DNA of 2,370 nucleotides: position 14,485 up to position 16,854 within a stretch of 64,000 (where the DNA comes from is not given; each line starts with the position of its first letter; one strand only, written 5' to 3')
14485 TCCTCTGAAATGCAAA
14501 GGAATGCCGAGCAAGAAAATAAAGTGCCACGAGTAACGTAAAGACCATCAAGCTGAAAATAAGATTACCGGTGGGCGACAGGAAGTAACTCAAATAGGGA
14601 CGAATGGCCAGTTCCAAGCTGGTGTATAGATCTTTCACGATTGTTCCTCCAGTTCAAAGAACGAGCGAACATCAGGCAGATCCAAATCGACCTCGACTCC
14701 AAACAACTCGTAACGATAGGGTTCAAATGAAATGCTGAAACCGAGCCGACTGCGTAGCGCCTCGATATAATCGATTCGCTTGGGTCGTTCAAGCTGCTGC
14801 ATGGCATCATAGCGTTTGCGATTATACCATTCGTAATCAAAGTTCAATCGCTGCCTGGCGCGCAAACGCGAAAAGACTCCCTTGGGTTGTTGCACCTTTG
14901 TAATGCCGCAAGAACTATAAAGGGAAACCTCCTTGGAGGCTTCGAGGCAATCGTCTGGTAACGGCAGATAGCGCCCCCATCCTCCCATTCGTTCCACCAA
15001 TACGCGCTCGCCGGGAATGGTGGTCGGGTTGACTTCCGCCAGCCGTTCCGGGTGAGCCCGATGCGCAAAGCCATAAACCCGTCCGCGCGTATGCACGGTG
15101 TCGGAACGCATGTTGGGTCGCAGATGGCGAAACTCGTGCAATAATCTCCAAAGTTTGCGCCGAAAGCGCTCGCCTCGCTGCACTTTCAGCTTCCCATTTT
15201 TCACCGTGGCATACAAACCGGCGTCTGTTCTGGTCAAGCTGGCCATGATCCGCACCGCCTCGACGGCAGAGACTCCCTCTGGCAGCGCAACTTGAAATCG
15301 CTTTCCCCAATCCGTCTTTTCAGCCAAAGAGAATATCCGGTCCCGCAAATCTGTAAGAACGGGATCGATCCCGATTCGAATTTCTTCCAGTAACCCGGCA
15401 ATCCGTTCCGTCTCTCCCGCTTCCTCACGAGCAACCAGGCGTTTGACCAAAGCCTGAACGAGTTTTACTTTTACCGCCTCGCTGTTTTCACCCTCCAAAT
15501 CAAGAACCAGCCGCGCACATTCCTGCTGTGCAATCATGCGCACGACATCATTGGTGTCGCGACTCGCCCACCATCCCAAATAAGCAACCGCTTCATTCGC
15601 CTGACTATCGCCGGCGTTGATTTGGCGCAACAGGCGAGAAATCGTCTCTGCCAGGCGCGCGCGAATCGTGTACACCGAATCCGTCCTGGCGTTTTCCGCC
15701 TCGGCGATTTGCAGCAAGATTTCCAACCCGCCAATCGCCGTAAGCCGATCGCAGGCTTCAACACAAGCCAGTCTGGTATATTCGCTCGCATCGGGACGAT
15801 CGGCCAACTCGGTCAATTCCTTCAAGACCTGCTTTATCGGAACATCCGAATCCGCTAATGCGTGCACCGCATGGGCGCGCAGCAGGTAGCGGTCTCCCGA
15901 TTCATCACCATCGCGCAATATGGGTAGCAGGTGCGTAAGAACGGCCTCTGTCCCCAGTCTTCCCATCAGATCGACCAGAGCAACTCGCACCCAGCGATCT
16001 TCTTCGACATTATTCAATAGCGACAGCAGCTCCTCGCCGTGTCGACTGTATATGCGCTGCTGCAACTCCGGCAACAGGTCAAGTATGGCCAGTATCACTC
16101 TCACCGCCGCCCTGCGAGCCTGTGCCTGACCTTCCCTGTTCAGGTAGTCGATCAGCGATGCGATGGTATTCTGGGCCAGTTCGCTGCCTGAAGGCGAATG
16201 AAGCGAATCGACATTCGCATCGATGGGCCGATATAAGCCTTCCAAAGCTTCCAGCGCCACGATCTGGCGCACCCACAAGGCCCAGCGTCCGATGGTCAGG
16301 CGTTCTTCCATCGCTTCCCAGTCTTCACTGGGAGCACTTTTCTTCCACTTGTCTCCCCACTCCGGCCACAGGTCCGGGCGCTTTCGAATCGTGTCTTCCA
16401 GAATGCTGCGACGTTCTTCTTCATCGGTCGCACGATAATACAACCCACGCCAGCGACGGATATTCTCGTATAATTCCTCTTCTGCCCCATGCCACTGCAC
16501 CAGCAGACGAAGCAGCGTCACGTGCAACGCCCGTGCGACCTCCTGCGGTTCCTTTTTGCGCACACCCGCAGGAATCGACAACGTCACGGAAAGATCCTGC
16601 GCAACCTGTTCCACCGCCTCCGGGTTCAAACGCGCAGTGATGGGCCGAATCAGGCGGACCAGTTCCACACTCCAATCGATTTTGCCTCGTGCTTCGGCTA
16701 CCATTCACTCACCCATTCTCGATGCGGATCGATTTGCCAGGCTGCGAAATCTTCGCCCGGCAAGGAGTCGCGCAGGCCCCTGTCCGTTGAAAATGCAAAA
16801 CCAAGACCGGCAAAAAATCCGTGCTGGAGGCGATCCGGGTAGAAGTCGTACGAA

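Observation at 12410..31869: Eight-gene, ~19.5-kb operon built around enlarged PgsB- and PgsC-like proteins: candidate envelope-spanning poly-amino-acid synthesis and export machine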

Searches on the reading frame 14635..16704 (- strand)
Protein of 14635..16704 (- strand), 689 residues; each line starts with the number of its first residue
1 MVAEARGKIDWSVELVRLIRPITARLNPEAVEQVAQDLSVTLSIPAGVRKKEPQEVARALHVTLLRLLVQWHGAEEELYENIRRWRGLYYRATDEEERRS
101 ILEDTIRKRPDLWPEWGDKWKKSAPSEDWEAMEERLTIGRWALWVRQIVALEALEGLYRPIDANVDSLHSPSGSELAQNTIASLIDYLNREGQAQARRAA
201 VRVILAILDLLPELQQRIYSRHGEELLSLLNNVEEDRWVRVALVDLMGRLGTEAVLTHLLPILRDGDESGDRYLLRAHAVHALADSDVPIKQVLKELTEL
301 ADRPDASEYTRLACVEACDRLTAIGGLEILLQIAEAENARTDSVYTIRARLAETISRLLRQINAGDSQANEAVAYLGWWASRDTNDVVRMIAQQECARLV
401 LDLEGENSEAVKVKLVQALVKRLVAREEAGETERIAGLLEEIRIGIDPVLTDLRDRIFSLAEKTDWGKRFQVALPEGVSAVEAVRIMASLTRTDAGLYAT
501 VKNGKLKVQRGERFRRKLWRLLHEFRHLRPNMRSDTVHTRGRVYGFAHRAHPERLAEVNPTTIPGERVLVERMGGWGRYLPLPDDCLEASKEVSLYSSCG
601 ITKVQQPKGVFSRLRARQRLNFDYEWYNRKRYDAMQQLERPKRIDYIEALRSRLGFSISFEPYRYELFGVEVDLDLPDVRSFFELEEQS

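Call 3: search_protein_families(library=pfam, proteins=[window:14635-16704:-], max_evalue=0.01)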
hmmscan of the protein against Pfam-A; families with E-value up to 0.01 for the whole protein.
window:14635-16704:- (689 aa): 1 family
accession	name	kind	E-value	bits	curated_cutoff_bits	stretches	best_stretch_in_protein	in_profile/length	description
PF13646.12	HEAT_2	-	8.2e-08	32.9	27.7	1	182-270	2-78/88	HEAT repeats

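Call 4: search_protein_families(library=ncbifam, proteins=[window:14635-16704:-], max_evalue=0.01)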
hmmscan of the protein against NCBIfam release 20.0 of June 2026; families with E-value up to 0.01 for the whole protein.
window:14635-16704:- (689 aa): 0 families
